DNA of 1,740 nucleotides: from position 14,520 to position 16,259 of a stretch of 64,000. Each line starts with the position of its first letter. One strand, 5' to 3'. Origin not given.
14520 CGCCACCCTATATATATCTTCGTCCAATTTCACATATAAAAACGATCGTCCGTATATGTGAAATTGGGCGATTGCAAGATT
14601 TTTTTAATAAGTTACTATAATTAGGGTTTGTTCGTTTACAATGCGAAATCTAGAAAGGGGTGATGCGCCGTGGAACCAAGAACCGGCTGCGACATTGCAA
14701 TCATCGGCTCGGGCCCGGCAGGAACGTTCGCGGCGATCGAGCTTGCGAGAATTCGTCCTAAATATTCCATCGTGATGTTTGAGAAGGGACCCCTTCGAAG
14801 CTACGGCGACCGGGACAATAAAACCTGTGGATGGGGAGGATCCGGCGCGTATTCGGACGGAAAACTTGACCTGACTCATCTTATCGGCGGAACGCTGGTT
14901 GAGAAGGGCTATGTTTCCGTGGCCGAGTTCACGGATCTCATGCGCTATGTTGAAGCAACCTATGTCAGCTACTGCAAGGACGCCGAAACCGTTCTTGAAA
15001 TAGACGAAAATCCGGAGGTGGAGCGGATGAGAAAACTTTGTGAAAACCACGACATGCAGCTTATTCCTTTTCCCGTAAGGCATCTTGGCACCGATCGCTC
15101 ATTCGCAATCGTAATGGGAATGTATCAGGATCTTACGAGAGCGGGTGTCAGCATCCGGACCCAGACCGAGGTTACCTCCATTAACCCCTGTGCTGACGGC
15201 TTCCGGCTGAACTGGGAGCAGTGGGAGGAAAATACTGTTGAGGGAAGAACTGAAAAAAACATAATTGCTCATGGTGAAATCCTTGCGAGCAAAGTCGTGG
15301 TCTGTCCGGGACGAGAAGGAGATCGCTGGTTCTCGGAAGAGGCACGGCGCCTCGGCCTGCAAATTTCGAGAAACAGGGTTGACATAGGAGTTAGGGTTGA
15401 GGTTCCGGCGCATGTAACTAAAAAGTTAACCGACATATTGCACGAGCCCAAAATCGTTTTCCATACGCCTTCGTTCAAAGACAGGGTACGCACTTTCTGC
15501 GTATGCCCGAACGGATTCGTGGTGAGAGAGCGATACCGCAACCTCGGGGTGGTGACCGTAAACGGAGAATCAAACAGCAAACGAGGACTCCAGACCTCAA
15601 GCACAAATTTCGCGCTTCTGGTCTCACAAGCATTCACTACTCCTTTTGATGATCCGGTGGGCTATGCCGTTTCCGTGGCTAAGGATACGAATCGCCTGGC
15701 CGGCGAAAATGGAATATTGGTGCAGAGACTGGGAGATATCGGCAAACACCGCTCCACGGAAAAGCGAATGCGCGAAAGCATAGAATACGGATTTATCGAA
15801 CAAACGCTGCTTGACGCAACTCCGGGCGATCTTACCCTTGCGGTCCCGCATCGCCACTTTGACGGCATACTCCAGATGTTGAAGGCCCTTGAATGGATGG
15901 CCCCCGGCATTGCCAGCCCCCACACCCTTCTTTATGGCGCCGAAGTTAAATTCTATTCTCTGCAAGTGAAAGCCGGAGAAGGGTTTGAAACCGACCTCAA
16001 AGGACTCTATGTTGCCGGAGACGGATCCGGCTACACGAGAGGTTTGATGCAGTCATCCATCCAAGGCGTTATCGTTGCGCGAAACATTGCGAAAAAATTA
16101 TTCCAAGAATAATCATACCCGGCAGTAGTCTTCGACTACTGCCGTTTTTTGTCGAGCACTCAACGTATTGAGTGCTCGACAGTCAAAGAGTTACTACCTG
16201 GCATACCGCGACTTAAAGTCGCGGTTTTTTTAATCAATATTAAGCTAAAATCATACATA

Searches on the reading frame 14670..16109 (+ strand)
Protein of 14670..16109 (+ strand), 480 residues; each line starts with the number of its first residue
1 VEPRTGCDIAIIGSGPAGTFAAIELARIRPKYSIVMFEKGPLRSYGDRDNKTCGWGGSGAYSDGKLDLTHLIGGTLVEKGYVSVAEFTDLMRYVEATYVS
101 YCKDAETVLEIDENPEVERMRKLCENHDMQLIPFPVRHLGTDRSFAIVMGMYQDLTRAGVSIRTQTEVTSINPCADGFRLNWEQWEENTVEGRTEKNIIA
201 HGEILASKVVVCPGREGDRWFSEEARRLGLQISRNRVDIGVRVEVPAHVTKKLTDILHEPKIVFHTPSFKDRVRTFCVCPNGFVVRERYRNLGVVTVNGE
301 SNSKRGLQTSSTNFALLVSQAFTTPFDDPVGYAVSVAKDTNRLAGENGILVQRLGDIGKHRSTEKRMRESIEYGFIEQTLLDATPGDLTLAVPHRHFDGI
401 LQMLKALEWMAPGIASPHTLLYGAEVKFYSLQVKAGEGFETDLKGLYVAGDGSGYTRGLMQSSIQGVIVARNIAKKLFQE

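Call 78: search_protein_families(library=pfam, proteins=[window:14670-16109:+], max_evalue=0.001)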
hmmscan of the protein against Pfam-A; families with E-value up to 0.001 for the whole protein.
window:14670-16109:+ (480 aa): 6 families
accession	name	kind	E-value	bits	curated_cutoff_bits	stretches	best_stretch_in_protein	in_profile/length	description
PF07992.20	Pyr_redox_2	-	5.6e-09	36.3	26.1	1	8-43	2-35/291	Pyridine nucleotide-disulphide oxidoreductase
PF21688.3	FAD-depend_C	-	3.6e-08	34.3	27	1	270-426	43-195/197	FAD-dependent protein, C-terminal domain-like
PF01266.30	DAO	-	1.1e-07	32.2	27.9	1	8-220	1-209/353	FAD dependent oxidoreductase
PF13450.12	NAD_binding_8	-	2.2e-05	25.1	21.9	0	11-41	1-29/68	NAD(P)-binding Rossmann-like domain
PF03486.20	HI0933_like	-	2.5e-05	24.3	50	0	8-39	2-31/244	HI0933-like protein Rossmann domain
PF01134.28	GIDA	-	5.9e-05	22.7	22.1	0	409-477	328-387/391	Glucose inhibited division protein A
